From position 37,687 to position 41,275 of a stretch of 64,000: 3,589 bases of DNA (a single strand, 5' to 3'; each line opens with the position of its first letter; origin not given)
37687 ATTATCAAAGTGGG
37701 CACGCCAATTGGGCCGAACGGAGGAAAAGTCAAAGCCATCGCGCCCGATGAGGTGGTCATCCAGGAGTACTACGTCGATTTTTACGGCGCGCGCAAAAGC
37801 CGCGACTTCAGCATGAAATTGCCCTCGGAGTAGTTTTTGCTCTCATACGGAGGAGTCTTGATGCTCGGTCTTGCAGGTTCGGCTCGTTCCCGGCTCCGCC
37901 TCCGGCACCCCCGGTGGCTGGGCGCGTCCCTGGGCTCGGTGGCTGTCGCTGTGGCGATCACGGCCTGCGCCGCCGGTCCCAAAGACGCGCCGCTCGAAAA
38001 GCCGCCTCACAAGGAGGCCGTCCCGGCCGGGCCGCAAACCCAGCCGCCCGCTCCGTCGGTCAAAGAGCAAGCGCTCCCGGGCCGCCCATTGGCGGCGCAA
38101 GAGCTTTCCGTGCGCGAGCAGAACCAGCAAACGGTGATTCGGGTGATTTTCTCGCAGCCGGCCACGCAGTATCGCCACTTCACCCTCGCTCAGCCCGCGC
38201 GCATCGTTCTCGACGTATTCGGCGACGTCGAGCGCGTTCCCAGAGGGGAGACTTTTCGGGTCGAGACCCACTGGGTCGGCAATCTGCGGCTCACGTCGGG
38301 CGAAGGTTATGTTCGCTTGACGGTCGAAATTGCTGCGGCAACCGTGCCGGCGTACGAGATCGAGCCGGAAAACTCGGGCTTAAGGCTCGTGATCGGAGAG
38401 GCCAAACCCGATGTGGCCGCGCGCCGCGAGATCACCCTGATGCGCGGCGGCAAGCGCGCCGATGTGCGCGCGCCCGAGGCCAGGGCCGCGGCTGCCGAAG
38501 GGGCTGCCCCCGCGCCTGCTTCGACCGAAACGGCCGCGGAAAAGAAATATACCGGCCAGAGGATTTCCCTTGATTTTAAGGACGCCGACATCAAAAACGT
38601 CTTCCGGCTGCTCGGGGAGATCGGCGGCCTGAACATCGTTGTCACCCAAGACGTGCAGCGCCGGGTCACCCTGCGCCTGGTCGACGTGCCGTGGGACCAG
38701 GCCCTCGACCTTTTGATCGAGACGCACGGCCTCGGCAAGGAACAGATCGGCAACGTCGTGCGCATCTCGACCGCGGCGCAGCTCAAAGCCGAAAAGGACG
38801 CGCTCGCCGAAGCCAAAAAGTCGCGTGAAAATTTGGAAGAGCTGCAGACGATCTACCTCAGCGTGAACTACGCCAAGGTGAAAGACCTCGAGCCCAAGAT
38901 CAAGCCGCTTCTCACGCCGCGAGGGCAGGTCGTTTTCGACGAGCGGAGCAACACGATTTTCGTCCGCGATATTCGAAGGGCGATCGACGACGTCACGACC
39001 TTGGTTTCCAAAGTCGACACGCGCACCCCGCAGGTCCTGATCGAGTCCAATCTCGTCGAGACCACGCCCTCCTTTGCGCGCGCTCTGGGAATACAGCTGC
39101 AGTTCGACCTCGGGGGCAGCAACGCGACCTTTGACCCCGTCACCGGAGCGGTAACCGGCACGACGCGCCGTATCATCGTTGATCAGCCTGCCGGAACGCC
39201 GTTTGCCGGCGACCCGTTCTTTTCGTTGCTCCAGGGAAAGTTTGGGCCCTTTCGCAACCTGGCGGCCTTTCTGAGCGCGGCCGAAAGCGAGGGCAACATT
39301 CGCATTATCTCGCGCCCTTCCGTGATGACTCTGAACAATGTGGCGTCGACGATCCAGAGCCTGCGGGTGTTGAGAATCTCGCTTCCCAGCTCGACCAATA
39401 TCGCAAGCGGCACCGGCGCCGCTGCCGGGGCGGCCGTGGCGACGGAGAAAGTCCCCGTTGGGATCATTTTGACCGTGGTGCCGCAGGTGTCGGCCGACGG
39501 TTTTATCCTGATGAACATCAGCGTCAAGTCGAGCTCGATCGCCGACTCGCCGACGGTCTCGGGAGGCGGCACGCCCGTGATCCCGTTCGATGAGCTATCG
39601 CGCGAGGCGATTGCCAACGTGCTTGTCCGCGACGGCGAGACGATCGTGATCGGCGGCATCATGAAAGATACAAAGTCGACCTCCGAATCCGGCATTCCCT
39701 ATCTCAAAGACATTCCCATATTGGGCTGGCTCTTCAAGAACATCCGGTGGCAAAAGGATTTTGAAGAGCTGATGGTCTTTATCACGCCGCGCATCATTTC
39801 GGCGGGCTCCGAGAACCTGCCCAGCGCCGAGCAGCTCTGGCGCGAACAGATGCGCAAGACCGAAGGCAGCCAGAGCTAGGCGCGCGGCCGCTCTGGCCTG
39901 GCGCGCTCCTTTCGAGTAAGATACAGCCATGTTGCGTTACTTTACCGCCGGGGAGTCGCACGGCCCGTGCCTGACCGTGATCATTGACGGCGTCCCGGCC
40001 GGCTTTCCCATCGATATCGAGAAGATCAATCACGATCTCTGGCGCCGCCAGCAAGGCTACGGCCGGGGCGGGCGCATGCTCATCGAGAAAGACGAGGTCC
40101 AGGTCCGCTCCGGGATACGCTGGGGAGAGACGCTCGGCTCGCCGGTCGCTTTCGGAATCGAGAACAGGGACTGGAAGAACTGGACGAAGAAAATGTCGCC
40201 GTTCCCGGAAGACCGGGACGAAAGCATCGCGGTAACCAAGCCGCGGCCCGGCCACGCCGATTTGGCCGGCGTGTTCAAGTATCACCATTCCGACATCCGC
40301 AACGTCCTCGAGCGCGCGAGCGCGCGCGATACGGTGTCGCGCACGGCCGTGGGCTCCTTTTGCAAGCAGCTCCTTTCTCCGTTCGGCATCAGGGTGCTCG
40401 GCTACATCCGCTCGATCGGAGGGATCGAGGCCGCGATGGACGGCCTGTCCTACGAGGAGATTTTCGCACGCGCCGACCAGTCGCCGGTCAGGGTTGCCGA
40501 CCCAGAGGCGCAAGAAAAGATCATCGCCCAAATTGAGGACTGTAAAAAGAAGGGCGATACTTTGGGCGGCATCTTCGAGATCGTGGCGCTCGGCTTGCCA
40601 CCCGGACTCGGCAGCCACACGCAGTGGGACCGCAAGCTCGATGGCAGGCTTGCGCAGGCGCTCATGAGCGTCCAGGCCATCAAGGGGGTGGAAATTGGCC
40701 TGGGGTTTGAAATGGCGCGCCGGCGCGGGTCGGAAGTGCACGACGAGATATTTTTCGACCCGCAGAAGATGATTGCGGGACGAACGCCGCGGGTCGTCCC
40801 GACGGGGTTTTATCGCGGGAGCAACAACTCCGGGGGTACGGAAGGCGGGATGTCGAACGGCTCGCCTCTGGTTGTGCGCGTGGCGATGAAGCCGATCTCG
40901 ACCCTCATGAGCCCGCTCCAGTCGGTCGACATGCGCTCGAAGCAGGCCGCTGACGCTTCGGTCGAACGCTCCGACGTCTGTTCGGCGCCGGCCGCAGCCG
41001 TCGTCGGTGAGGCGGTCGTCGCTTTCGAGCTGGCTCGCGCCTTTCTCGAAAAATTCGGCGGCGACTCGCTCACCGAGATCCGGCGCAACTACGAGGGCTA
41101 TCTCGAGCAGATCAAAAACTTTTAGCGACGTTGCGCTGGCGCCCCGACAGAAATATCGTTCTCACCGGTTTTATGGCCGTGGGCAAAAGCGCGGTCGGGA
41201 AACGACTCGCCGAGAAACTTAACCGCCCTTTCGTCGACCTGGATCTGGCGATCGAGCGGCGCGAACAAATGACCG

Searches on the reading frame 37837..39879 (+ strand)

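Call 80: search_protein_families(library=pfam, proteins=[window:37837-39879:+], max_evalue=0.00001)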
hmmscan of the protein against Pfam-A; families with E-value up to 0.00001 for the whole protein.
window:37837-39879:+ (680 aa): 4 families
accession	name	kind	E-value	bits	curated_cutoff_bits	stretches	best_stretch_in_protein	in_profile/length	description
PF00263.26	Secretin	-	5.6e-43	146.9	27.5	1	481-654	1-168/169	Bacterial type II and III secretion system protein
PF03958.22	Secretin_N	-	5.9e-11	42.9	28.2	1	341-399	4-69/69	Bacterial type II/III secretion system short domain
PF07660.19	STN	-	1.5e-08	34.7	28.4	1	265-312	1-51/52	Secretin and TonB N terminus short domain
PF11741.13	AMIN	-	3.4e-08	33.9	20.5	1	92-184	4-99/101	AMIN domain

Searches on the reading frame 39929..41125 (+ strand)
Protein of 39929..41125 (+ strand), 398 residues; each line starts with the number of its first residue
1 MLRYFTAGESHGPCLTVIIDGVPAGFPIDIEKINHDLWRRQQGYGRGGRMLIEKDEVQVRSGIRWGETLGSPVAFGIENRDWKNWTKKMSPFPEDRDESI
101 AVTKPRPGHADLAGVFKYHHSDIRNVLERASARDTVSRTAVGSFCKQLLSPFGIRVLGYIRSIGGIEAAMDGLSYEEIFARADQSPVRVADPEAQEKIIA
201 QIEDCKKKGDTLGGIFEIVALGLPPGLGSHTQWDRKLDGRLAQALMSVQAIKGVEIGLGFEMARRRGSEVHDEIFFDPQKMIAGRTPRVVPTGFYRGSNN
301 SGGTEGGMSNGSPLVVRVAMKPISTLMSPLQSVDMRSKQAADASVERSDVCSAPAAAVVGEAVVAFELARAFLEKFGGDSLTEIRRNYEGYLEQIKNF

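Call 80: search_protein_families(library=pfam, proteins=[window:39929-41125:+], max_evalue=0.00001)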
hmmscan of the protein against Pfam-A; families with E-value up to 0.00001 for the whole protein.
window:39929-41125:+ (398 aa): 1 family
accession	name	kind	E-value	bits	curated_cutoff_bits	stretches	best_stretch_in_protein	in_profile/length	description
PF01264.26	Chorismate_synt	-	2.5e-116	388.4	27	1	2-373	1-327/327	Chorismate synthase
